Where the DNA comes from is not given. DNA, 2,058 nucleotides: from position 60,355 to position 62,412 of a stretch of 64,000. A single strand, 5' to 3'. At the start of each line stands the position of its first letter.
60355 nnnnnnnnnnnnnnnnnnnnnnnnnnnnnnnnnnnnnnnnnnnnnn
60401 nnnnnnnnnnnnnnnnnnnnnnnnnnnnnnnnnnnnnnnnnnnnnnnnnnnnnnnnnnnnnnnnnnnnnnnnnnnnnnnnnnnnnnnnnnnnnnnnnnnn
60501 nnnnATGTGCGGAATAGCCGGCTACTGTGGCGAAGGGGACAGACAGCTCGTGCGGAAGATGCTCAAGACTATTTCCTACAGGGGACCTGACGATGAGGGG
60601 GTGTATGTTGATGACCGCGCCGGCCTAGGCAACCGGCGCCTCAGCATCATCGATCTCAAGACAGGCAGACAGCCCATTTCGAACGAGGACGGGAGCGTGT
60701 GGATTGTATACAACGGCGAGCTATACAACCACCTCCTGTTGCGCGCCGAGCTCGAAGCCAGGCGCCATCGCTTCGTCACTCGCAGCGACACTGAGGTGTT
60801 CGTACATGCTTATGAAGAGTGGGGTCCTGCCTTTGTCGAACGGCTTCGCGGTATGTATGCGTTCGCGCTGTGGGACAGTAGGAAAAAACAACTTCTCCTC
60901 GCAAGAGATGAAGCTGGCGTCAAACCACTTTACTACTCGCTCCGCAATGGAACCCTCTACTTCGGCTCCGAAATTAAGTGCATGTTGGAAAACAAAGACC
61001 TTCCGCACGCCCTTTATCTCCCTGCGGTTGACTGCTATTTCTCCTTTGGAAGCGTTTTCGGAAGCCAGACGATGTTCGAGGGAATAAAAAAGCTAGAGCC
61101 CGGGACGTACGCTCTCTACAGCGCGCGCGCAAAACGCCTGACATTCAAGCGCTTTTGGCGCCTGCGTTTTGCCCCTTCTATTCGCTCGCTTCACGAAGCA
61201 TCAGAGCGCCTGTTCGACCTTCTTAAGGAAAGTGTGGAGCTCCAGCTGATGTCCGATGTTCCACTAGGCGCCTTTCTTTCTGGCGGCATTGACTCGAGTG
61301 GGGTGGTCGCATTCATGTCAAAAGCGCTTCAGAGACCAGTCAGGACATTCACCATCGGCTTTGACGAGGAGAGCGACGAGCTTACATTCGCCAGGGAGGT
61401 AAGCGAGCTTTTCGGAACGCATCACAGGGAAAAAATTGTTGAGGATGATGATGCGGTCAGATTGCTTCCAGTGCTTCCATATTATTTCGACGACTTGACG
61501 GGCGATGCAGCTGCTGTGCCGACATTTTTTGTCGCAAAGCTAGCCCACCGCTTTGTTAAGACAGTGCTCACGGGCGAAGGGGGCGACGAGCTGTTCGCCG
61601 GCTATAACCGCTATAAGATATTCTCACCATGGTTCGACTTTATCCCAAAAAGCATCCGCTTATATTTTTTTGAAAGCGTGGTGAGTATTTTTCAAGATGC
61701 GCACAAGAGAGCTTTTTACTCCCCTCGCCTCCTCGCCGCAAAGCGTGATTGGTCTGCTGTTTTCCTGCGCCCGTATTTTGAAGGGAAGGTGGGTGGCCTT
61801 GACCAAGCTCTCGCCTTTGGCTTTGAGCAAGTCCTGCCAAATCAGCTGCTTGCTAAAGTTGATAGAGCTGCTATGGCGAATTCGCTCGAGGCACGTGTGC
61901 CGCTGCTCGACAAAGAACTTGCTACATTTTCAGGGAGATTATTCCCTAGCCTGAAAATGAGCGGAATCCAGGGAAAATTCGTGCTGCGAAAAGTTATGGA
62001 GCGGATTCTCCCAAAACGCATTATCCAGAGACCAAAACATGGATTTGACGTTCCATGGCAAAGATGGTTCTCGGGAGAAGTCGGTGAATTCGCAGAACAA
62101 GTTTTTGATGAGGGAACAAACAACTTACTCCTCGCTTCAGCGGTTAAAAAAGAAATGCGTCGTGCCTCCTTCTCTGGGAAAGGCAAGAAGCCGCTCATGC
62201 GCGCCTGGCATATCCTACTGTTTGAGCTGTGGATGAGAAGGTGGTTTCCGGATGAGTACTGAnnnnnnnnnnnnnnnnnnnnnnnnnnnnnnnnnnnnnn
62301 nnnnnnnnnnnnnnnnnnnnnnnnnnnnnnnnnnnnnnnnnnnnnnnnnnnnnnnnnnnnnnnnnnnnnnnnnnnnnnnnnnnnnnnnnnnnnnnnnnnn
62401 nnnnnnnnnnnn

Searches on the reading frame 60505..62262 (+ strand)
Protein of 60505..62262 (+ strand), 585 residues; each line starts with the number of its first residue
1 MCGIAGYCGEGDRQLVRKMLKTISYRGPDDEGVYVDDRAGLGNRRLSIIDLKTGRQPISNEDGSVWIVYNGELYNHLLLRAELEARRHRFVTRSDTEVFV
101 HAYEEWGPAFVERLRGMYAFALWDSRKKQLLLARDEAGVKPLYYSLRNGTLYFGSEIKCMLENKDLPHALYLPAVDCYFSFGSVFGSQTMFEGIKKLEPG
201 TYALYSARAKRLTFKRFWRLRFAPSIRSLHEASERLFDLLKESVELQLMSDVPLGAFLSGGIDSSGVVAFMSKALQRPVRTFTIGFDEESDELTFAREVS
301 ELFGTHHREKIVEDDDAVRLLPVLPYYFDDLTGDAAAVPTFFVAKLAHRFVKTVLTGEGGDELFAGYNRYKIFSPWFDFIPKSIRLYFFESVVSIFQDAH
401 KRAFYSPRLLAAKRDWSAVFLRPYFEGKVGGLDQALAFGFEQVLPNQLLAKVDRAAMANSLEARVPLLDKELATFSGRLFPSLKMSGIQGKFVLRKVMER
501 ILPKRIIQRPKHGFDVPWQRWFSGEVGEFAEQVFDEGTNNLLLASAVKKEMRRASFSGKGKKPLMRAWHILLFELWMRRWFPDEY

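Call 4: search_protein_families(library=pfam, proteins=[window:60505-62262:+])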
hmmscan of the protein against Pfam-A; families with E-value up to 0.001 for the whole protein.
window:60505-62262:+ (585 aa): 4 families
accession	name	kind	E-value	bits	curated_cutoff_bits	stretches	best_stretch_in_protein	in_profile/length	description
PF00733.27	Asn_synthase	-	4.9e-87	293.3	21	1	238-578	4-354/354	Asparagine synthase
PF13537.11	GATase_7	-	1.3e-47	161.2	25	1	44-161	2-122/123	Glutamine amidotransferase domain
PF13522.11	GATase_6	-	4.3e-44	150.1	27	1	28-156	1-130/130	Glutamine amidotransferase domain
PF12481.13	DUF3700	-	0.00044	20.2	27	0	110-150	125-166/228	Aluminium induced protein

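Call 5: search_protein_families(library=ncbifam, proteins=[window:60505-62262:+], max_evalue=1e-10)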
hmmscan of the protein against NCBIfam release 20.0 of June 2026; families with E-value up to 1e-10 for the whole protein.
window:60505-62262:+ (585 aa): 8 families
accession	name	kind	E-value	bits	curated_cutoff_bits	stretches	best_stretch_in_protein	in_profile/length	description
TIGR03108.1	eps_aminotran_1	hypoth_equivalog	1.3e-153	513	816.9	2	1-374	1-381/628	XrtA/PEP-CTERM system amidotransferase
TIGR01536.1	asn_synth_AEB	equivalog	4.2e-141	471.5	267.1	1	2-514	1-517/517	asparagine synthase (glutamine-hydrolyzing)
TIGR03104.1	trio_amidotrans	equivalog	5.5e-106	355.1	570.1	1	1-578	1-587/589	N-acetylglutaminylglutamine amidotransferase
NF006949.0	PRK09431.1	equivalog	1.5e-97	327.4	499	2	1-370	1-361/554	asparagine synthase B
NF033535.1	lass_lactam_cya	exception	7.8e-56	189.9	525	1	12-363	16-375/668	lasso peptide isopeptide bond-forming cyclase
NF001484.0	PRK00331.1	subfamily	3.8e-14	52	381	0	57-163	87-201/601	isomerizing glutamine--fructose-6-phosphate transaminase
NF033561.1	macrolact_Ik_Al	subfamily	4e-14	52.1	300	1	114-365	79-332/561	albusnodin/ikarugamycin family macrolactam cyclase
TIGR01135.1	glmS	equivalog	7.7e-12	44.5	418.05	0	57-163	86-200/607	glutamine--fructose-6-phosphate transaminase (isomerizing)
